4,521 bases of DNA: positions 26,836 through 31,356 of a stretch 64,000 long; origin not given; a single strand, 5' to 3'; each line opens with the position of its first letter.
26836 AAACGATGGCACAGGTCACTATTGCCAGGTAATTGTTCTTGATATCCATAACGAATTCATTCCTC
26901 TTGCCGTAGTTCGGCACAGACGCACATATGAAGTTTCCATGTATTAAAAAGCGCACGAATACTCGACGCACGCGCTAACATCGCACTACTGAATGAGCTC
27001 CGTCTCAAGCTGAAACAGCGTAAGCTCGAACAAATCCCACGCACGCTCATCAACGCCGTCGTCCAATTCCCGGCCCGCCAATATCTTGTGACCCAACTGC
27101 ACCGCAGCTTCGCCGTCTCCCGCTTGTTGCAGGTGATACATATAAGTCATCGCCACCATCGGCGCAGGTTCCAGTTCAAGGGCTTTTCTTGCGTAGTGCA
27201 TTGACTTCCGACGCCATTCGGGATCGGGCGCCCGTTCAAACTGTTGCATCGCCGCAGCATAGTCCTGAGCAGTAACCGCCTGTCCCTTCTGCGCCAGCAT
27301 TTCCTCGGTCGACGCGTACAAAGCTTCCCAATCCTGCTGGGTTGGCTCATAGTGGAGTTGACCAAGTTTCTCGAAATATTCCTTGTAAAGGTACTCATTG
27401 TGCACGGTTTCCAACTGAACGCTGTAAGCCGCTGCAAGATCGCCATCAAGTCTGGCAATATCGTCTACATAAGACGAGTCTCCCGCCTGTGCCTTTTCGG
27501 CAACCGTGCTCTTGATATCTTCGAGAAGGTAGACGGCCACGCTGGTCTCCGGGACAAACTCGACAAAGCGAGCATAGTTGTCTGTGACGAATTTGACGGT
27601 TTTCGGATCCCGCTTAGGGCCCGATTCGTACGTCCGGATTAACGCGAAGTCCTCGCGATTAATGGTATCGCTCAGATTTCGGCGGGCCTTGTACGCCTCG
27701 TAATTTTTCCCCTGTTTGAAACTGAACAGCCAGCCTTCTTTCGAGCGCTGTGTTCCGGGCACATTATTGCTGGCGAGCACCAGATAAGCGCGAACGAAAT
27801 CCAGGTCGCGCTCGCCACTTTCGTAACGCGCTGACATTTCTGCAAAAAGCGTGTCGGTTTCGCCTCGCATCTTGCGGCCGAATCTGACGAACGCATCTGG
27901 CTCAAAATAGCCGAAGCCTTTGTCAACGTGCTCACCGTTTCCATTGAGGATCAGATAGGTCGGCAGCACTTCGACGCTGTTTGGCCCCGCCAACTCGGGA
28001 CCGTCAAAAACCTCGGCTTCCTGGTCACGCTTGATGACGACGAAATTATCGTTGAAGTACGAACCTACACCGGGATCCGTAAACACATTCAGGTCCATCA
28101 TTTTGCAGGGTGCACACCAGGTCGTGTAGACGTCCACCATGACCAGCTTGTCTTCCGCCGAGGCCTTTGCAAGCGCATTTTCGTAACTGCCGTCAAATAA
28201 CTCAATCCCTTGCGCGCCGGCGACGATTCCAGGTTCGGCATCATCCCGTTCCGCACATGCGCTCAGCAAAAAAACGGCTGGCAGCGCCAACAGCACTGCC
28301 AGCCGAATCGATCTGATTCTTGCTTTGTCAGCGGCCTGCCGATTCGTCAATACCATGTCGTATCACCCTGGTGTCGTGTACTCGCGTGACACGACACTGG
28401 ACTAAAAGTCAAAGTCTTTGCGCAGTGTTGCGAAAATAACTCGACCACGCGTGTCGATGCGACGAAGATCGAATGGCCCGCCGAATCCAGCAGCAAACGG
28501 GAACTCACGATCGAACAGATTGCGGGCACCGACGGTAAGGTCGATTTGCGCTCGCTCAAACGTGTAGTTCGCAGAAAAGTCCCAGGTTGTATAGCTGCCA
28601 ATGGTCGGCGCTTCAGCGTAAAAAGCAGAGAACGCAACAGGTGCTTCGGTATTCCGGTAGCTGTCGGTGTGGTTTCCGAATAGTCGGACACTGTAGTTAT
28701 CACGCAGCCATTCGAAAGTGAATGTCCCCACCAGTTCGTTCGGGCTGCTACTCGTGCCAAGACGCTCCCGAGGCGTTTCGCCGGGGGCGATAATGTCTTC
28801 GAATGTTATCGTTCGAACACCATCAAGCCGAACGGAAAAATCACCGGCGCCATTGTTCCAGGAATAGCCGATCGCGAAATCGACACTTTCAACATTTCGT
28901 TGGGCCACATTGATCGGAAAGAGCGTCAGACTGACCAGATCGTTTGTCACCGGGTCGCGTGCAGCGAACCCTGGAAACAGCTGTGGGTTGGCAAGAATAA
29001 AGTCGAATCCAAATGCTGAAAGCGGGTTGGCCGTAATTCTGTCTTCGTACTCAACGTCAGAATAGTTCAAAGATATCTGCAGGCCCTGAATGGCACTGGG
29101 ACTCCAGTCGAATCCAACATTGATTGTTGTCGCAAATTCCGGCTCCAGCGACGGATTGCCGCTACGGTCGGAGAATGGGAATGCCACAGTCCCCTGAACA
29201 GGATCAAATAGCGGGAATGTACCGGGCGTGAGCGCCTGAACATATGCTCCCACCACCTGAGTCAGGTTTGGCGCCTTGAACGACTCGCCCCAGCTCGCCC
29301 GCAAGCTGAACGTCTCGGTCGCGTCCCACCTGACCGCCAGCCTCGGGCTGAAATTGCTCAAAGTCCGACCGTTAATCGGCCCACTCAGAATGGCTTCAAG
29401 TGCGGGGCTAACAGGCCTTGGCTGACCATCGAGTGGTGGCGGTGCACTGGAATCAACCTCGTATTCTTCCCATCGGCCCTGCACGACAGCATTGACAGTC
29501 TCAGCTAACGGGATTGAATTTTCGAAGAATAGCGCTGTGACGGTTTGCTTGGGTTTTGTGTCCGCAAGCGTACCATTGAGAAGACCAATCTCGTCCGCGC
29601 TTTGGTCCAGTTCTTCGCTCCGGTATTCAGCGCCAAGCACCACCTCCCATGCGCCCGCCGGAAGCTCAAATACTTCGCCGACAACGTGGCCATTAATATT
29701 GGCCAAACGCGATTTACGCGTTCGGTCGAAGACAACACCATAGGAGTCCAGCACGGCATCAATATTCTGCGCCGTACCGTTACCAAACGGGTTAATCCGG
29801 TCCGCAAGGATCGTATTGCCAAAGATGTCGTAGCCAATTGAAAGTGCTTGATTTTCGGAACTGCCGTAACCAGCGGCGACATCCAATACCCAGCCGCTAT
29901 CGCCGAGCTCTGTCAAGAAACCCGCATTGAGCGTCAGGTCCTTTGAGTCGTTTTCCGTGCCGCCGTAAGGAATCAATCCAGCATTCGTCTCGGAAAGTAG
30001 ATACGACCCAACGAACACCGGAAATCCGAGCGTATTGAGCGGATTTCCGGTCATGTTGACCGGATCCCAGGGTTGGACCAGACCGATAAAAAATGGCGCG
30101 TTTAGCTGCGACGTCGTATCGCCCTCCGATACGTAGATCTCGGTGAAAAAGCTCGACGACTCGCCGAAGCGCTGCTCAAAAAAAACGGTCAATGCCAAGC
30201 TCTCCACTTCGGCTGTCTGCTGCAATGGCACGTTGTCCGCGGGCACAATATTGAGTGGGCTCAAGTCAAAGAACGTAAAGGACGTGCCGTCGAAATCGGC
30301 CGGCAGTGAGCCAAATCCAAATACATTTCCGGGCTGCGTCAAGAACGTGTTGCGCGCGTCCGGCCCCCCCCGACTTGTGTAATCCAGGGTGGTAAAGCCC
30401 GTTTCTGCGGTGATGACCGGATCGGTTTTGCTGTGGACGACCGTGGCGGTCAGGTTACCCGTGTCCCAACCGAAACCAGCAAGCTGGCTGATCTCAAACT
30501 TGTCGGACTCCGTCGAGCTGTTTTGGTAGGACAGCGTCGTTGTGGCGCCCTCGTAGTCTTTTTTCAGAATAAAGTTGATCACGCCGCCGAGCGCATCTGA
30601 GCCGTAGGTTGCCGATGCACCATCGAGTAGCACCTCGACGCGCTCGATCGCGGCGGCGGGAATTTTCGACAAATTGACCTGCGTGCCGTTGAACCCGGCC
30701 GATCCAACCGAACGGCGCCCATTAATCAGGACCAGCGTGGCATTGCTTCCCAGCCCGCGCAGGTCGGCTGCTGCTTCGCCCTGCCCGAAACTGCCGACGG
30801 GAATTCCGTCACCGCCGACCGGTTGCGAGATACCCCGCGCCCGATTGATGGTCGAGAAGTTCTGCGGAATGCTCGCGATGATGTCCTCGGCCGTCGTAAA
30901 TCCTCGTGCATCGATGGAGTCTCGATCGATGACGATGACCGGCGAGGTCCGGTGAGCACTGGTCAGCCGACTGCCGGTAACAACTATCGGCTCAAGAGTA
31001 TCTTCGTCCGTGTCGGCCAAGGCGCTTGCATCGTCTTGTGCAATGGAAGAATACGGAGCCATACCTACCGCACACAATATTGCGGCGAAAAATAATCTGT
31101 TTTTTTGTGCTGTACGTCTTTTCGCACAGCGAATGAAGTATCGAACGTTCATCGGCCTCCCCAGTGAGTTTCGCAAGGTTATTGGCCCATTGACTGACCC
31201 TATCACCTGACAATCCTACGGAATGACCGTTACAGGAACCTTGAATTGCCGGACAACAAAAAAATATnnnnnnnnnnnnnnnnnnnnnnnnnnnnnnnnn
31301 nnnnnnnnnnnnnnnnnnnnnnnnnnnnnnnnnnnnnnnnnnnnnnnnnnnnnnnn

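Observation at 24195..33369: TCS, TonB receptor and three tandem thioredoxin lipoproteins in one cassette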

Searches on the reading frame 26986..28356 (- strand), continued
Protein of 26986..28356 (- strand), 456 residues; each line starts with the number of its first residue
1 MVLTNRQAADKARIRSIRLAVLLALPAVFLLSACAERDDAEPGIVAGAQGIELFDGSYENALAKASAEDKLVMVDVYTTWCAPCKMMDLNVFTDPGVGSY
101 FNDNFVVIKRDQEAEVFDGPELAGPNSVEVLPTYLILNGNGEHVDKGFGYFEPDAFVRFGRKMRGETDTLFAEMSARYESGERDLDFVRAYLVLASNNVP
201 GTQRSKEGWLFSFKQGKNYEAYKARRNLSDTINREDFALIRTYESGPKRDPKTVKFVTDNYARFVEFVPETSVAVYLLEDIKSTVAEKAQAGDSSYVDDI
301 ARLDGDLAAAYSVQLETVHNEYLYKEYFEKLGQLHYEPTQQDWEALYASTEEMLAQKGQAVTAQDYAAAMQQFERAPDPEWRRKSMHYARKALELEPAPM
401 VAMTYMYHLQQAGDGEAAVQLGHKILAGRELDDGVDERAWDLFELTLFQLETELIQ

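Call 77: search_protein_families(library=pfam, proteins=[L001:8100-9899:+, L090:11181-11768:+, L090:11762-14224:+, L002:11323-12324:+], max_evalue=0.001)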
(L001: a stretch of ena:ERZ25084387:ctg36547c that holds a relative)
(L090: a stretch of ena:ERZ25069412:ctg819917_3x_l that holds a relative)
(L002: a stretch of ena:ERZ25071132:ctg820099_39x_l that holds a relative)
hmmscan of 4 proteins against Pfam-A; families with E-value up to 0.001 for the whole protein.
L001:8100-9899:+ (600 aa): 4 families
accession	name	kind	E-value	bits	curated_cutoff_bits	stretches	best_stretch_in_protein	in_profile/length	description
PF00578.27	AhpC-TSA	-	1.1e-17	64.6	26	1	433-555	1-121/124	AhpC/TSA family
PF13905.12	Thioredoxin_8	-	2.5e-16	60.2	27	1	459-553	1-92/94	Thioredoxin-like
PF08534.16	Redoxin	-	2.2e-15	57.2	26.6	1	433-559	2-132/148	Redoxin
PF00085.26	Thioredoxin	-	3.6e-09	37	23.5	1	455-509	14-67/103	Thioredoxin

L090:11181-11768:+ (196 aa): 0 families

L090:11762-14224:+ (821 aa): 2 families
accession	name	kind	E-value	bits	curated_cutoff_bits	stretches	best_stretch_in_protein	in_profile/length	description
PF00082.27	Peptidase_S8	-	2.6e-36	125.9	21.8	1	330-665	1-288/288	Subtilase family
PF01483.27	P_proprotein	-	2e-17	63.5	21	1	729-814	2-86/86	Proprotein convertase P-domain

L002:11323-12324:+ (334 aa): 1 family
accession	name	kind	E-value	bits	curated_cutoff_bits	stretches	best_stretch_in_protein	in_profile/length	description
PF05235.19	CHAD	-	8.7e-33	114.6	25.6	1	20-273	3-228/228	CHAD domain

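Call 83: find_related_loci(query=window:26986-28356:-, collection=metagenome_contigs, flank=8000)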
Query window:26986-28356:- (456 aa) in metagenome_contigs; peptide patterns used: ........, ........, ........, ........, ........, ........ (x = any residue, [..] = any of these).
466 stretches matched a pattern; 236 encode a relative of the query (tblastn E <= 1e-3); the best 80 are kept; 80 distinct loci.
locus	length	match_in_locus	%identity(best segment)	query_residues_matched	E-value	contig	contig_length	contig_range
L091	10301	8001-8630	36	44-270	3e-36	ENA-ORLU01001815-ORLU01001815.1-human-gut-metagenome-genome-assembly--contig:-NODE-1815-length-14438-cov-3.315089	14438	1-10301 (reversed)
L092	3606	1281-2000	33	44-286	2e-35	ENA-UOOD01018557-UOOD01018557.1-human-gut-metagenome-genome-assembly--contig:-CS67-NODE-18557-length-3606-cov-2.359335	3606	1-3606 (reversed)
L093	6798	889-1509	35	44-268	2e-35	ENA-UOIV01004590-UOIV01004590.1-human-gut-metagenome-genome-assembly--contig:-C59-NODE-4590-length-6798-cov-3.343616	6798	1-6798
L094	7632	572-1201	35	44-270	5e-35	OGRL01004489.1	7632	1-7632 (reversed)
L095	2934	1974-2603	35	44-270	4e-35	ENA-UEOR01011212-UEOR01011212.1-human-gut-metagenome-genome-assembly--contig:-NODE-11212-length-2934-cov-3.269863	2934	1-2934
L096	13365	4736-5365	35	44-270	5e-35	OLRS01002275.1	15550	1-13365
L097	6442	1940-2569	35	44-270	4e-35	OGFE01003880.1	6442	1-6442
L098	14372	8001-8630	35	44-270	4e-35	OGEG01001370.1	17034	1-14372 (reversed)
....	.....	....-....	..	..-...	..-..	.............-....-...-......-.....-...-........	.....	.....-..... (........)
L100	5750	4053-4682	35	44-270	4e-35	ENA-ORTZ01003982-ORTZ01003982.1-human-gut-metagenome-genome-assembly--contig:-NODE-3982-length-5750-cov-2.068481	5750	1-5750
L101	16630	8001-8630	35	44-270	4e-35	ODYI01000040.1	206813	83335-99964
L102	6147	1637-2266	35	44-270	4e-35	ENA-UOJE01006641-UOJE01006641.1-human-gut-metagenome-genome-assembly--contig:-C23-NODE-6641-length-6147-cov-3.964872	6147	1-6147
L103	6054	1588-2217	35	44-270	4e-35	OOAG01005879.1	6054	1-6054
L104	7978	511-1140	35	44-270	6e-35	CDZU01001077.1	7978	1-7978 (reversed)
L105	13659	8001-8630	35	44-270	4e-35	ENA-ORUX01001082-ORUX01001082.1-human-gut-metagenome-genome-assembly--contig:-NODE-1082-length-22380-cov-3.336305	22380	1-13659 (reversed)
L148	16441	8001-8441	36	43-192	2e-23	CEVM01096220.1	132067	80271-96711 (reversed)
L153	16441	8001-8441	34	43-192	9e-22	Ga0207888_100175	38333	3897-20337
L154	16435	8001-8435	34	50-183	5e-21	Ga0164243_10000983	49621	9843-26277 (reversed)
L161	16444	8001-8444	34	13-160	4e-17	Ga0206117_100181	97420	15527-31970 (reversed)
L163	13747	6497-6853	34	57-165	6e-17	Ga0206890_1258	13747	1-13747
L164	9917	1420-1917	27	14-183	3e-16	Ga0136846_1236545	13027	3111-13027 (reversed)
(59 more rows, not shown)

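Call 87: search_protein_families(library=pfam, proteins=[L154:9347-12124:+, L163:8104-10890:+, L161:9395-12196:+, L164:3465-6227:+, L148:10407-12539:+, L148:12539-15328:+], max_evalue=0.001)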
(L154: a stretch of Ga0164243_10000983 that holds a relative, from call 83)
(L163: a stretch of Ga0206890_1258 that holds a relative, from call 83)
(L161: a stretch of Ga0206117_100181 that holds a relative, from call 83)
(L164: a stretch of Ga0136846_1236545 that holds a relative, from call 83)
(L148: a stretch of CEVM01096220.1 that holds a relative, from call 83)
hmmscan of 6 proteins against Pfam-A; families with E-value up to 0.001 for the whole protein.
L154:9347-12124:+ (926 aa): 3 families
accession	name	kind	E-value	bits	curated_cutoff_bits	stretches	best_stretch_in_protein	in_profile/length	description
PF00326.27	Peptidase_S9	-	2.3e-28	99.6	22.6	1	719-894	41-211/213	Prolyl oligopeptidase family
PF20434.5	BD-FAE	-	1.1e-06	28.8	26.8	1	763-851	130-212/215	BD-FAE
PF01738.24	DLH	-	0.00045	20.3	21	0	701-871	39-186/217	Dienelactone hydrolase family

L163:8104-10890:+ (929 aa): 3 families
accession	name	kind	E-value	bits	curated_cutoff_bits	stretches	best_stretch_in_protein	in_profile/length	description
PF00326.27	Peptidase_S9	-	1.5e-21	77.3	22.6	1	698-857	39-191/213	Prolyl oligopeptidase family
PF08840.17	BAAT_C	-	1.4e-05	25.7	20.9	1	710-856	9-161/210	BAAT / Acyl-CoA thioester hydrolase C terminal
PF20434.5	BD-FAE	-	2.1e-05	24.6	26.8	1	748-836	134-215/215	BD-FAE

L161:9395-12196:+ (934 aa): 3 families
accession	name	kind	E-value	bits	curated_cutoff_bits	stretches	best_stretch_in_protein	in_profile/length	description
PF00326.27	Peptidase_S9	-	6.4e-21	75.3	22.6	1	698-866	48-211/213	Prolyl oligopeptidase family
PF20434.5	BD-FAE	-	2e-06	27.9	26.8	1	774-827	162-215/215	BD-FAE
PF07676.18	PD40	-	4.8e-06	26.8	20.9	0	185-212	10-38/38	WD40-like Beta Propeller Repeat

L164:3465-6227:+ (921 aa): 3 families
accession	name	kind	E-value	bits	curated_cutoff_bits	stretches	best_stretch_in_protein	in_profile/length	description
PF00326.27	Peptidase_S9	-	7.4e-24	84.9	22.6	1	700-880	36-212/213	Prolyl oligopeptidase family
PF20434.5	BD-FAE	-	0.00028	20.9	26.8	1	733-838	94-214/215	BD-FAE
PF08840.17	BAAT_C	-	0.00084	19.9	20.9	0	715-766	9-60/210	BAAT / Acyl-CoA thioester hydrolase C terminal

L148:10407-12539:+ (711 aa): 6 families
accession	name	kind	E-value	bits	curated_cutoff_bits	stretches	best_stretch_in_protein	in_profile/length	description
PF02683.22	DsbD_TM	-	8.8e-24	84.5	27.1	1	241-453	2-216/219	Cytochrome C biogenesis protein transmembrane domain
PF11412.14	DsbD_N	-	8.5e-12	45.6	25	1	48-159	12-112/119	Thiol:disulfide interchange protein DsbD, N-terminal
PF13899.12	Thioredoxin_7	-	2.9e-11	43.8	27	1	573-632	4-63/83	Thioredoxin-like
PF13098.12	Thioredoxin_2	-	1.1e-06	29.3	27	1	582-691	1-96/104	Thioredoxin-like domain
PF03190.21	Thioredox_DsbH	-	5.5e-06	26.9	27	1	577-641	28-92/163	Protein of unknown function, DUF255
PF13905.12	Thioredoxin_8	-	8.7e-05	23.2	27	1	587-681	2-93/94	Thioredoxin-like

L148:12539-15328:+ (930 aa): 2 families
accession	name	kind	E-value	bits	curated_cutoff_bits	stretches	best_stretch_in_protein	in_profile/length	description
PF05193.26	Peptidase_M16_C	-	3.5e-39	135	23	2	684-857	8-181/181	Peptidase M16 inactive domain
PF00675.25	Peptidase_M16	-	2.1e-24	86.6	22.3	1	49-177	10-127/149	Insulinase (Peptidase family M16)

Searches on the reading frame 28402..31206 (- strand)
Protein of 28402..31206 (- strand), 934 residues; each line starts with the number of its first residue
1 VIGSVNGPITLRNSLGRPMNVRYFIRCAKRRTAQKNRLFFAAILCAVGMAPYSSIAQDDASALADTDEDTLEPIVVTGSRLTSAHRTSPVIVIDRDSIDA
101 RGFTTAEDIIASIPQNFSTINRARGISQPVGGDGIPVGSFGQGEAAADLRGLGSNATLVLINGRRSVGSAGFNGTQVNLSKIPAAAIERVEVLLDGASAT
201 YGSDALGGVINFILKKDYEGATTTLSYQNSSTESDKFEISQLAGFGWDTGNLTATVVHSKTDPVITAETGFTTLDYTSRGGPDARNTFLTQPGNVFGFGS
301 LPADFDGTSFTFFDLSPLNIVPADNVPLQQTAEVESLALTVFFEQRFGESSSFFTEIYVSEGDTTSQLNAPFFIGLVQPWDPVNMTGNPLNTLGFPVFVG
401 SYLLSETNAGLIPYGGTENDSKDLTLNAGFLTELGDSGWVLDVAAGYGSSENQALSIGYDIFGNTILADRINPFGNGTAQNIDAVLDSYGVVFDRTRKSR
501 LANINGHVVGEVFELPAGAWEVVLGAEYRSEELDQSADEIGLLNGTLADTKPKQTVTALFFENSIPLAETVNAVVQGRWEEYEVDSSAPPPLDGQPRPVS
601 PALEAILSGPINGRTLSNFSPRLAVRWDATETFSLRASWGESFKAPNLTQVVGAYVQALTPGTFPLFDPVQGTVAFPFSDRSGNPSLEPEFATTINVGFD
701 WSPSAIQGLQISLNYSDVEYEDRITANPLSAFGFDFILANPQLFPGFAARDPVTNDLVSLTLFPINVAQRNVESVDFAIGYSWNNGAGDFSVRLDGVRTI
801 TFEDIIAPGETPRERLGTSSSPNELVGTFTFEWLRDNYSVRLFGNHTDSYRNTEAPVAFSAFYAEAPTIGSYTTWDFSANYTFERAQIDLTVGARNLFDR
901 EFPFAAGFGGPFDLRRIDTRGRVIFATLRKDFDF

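Call 3: search_protein_families(library=pfam, proteins=[window:28402-31206:-], max_evalue=0.01)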
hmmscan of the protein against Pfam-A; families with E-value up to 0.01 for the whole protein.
window:28402-31206:- (934 aa): 2 families
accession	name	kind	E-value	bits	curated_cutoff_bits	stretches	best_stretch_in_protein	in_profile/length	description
PF00593.30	TonB_dep_Rec_b-barrel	-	8.1e-38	131.8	27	1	410-897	48-436/436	TonB dependent receptor-like, beta-barrel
PF07715.20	Plug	-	1.6e-17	64.4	23.9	1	87-209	6-107/107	TonB-dependent Receptor Plug Domain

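Call 4: search_protein_families(library=ncbifam, proteins=[window:28402-31206:-], max_evalue=0.01)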
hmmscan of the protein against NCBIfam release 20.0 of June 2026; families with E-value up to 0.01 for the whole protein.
window:28402-31206:- (934 aa): 25 families
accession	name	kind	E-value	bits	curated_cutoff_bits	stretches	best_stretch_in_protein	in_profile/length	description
TIGR01785.1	TonB-hemin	subfamily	4.1e-30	104.8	316.85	2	522-932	327-677/677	TonB-dependent heme/hemoglobin receptor family protein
NF010051.0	PRK13528.1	subfamily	1.4e-24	86.4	583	2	138-236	89-193/727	FepA family TonB-dependent siderophore receptor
TIGR01779.1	TonB-B12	equivalog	3.2e-24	85.5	599.7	1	59-269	16-207/614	TonB-dependent vitamin B12 receptor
NF010048.1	PRK13524.1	subfamily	1.2e-23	83.5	493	2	145-232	99-193/744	FepA family TonB-dependent siderophore receptor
TIGR01786.1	TonB-hemlactrns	subfamily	4.1e-23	81.6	323.75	2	553-932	389-719/719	TonB-dependent hemoglobin/transferrin/lactoferrin family receptor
NF010010.0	PRK13483.1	equivalog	3e-21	75.1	927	1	59-223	20-171/660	ligand-gated channel protein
NF007926.1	PRK10641.1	equivalog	8.4e-20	70.8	836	1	50-246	14-183/617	TonB-dependent vitamin B12 receptor BtuB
NF007478.2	PRK10064.1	equivalog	5.5e-19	67.9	745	1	134-227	76-170/663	catecholate siderophore receptor CirA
TIGR01782.1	TonB-Xanth-Caul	subfamily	1.2e-16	60.2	310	2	142-454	59-353/868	TonB-dependent receptor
NF010038.0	PRK13513.1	equivalog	2.3e-16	59.5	942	1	145-235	91-185/659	ligand-gated channel protein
TIGR01783.1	TonB-siderophor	subfamily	4.1e-16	58.8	223.5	2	137-241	45-136/649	TonB-dependent siderophore receptor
NF010012.0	PRK13486.1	equivalog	5.3e-15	54.8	924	1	142-257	81-199/696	TonB-dependent receptor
NF052649.1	TonRcptRhtA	equivalog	2.7e-14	52.3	1100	2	40-219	10-169/744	TonB-dependent siderophore receptor RhtA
NF050067.1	TonBEntbctnRecCfrA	equivalog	2.1e-13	49.4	1200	1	148-226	88-169/698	TonB-dependent ferric enterobactin receptor CfrA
NF053590.1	TonB_dep_TOL0244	equivalog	7.1e-12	44.7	645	1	154-235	80-160/604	TOL_0244 family TonB-dependent receptor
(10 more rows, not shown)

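Call 55: search_solved_structures(query=window:28402-31152:-, max_evalue=0.00001)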
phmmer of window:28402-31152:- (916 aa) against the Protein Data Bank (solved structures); distinct sequences matched with E-value up to 0.00001: 17.
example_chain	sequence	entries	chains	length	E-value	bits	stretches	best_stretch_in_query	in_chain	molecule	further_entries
2hdf_A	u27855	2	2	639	1.5e-15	59.4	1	116-207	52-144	Colicin I receptor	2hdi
9nn6_A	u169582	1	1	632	1.5e-15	59.4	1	116-207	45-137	Colicin I receptor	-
5fr8_A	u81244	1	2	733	5.9e-14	54.1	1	120-228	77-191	TONB-DEPENDENT SIDEROPHORE RECEPTOR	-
3m8b_A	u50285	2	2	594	6.4e-13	50.7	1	120-224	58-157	Vitamin B12 transporter btuB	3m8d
1nqf_A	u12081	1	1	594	1.5e-12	49.4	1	57-223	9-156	Vitamin B12 receptor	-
3rgn_A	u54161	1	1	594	1.6e-12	49.4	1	57-223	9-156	Vitamin B12 transporter BtuB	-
5fp2_A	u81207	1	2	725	2.6e-12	48.7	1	86-234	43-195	FERRIC ENTEROBACTIN RECEPTOR PIRA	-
2gsk_A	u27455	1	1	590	4e-12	48.1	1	120-223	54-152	Vitamin B12 transporter btuB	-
1nqe_A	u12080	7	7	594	4.6e-12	47.8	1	57-223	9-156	Vitamin B12 receptor | Vitamin B12 transporter btuB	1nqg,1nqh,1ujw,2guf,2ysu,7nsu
3rgm_A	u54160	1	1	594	4.6e-12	47.8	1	57-220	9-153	Vitamin B12 transporter BtuB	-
6r1f_A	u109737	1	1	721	2.3e-10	42.2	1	85-212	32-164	Ferric enterobactin receptor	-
6q5e_A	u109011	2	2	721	2.8e-10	42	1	85-212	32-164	Ferric enterobactin receptor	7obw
6i2j_A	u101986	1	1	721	4.2e-10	41.3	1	85-212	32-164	Ferric enterobactin receptor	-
5m9b_A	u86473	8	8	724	4.3e-10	41.3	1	85-228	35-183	Ferric enterobactin receptor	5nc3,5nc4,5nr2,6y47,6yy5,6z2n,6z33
5mzs_A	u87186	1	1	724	5.8e-10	40.9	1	85-228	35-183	Ferric enterobactin receptor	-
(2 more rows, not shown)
